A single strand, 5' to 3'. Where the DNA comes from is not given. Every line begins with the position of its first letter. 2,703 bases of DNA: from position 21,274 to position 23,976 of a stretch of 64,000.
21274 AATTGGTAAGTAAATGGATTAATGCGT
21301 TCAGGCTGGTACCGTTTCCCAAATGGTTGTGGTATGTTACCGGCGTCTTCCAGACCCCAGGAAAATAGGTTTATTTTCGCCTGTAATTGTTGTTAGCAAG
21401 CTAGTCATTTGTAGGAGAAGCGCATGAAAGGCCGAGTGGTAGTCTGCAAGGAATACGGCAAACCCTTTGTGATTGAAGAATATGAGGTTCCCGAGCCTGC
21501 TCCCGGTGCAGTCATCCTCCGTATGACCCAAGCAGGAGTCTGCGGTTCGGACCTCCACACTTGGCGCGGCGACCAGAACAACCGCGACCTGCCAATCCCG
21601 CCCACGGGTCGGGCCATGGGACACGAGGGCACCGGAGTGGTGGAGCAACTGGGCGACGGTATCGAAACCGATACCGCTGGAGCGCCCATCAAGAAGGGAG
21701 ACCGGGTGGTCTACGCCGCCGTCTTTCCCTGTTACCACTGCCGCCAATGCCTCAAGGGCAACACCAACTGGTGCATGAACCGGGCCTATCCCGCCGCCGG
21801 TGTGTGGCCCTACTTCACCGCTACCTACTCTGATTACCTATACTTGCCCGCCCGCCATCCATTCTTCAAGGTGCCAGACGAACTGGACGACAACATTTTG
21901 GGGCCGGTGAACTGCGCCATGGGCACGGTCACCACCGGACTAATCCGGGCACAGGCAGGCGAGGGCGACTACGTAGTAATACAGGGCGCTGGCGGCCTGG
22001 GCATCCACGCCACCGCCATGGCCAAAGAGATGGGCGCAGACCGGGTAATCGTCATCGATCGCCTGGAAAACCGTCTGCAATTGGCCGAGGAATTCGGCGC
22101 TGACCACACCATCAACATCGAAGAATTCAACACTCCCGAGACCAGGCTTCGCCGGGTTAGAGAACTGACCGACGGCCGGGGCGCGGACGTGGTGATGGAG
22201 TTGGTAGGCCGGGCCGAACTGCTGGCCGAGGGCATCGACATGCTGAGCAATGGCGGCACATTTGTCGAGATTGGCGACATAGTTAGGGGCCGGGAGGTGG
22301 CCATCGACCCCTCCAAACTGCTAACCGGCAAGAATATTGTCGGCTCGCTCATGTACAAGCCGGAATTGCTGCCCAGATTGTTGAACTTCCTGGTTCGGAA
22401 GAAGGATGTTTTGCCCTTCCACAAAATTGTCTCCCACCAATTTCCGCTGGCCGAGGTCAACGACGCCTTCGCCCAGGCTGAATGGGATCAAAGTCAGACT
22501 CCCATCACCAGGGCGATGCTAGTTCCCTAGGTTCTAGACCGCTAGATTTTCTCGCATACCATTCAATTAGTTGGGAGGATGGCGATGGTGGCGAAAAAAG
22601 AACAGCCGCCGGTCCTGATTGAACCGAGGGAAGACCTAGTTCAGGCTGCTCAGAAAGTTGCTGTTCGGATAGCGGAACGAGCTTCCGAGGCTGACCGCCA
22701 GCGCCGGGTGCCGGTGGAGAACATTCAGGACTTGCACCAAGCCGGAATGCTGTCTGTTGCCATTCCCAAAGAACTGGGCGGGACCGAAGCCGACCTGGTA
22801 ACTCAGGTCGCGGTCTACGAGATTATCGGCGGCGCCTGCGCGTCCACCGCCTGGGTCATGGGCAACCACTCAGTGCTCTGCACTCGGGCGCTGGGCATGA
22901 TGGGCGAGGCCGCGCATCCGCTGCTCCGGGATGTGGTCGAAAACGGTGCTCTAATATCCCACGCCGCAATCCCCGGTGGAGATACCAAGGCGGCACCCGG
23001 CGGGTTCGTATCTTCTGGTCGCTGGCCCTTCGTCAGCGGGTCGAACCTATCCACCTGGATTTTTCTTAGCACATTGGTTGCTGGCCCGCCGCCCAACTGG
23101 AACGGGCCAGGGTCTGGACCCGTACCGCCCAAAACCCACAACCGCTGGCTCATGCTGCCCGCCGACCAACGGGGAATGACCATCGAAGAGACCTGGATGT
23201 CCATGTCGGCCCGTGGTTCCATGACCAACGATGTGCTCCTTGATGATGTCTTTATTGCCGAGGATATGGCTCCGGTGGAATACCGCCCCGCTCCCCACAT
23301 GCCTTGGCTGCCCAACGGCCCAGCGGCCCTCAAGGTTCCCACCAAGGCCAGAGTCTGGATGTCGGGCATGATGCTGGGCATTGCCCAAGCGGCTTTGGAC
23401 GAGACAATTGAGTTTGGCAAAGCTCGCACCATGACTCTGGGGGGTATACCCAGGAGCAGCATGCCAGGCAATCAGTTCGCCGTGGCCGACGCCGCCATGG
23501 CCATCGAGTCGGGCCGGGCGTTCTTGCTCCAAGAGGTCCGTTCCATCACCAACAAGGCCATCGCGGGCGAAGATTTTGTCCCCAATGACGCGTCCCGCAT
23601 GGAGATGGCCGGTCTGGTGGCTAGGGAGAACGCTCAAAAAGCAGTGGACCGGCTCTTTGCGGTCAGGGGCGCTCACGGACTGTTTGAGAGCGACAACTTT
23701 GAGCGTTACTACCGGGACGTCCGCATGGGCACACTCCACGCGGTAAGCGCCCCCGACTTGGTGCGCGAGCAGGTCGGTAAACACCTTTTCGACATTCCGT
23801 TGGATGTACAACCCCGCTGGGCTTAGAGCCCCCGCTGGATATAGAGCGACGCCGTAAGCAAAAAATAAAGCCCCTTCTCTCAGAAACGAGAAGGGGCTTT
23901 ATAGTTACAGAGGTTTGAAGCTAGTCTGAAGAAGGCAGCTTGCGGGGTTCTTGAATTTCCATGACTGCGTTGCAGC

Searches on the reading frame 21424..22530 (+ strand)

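Call 61: search_protein_families(library=pfam, proteins=[window:21424-22530:+], max_evalue=0.0001)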
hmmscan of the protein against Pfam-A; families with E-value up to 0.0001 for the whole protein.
window:21424-22530:+ (368 aa): 4 families
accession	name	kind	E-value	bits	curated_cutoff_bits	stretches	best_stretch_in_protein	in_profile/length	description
PF00107.32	ADH_zinc_N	-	3.3e-27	95.4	31.8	1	191-323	1-127/129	Zinc-binding dehydrogenase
PF08240.17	ADH_N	-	2.3e-20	73.2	23.5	1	27-152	2-104/104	Alcohol dehydrogenase GroES-like domain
PF13602.12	ADH_zinc_N_2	-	6.2e-09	37.3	27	1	225-353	2-124/134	Zinc-binding dehydrogenase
PF16912.11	Glu_dehyd_C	-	2e-08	34.4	34.9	1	182-353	32-202/211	Glucose dehydrogenase C-terminus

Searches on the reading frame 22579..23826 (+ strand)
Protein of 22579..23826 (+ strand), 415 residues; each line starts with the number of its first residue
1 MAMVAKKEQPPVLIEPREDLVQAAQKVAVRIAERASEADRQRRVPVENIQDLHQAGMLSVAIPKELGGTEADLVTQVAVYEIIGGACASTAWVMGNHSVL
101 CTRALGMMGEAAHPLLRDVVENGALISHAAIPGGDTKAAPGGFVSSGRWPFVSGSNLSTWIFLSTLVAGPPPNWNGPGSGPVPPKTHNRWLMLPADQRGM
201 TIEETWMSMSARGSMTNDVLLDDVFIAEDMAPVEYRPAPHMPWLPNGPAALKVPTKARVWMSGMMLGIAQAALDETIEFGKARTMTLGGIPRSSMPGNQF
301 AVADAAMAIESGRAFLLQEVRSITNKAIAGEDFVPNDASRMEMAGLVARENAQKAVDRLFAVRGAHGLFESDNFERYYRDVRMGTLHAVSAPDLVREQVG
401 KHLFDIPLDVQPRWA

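Call 61: search_protein_families(library=pfam, proteins=[window:22579-23826:+], max_evalue=0.0001)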
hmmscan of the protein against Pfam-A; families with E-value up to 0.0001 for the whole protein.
window:22579-23826:+ (415 aa): 3 families
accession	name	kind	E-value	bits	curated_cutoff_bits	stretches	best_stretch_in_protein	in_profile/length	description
PF08028.16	Acyl-CoA_dh_2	-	2.1e-24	86.7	22.7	1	260-389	2-131/134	Acyl-CoA dehydrogenase, C-terminal domain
PF02771.21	Acyl-CoA_dh_N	-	4.4e-15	56.5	22.9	1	23-111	10-99/113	Acyl-CoA dehydrogenase, N-terminal domain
PF00441.29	Acyl-CoA_dh_1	-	8.9e-12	45.8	22.4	1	256-385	13-132/150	Acyl-CoA dehydrogenase, C-terminal domain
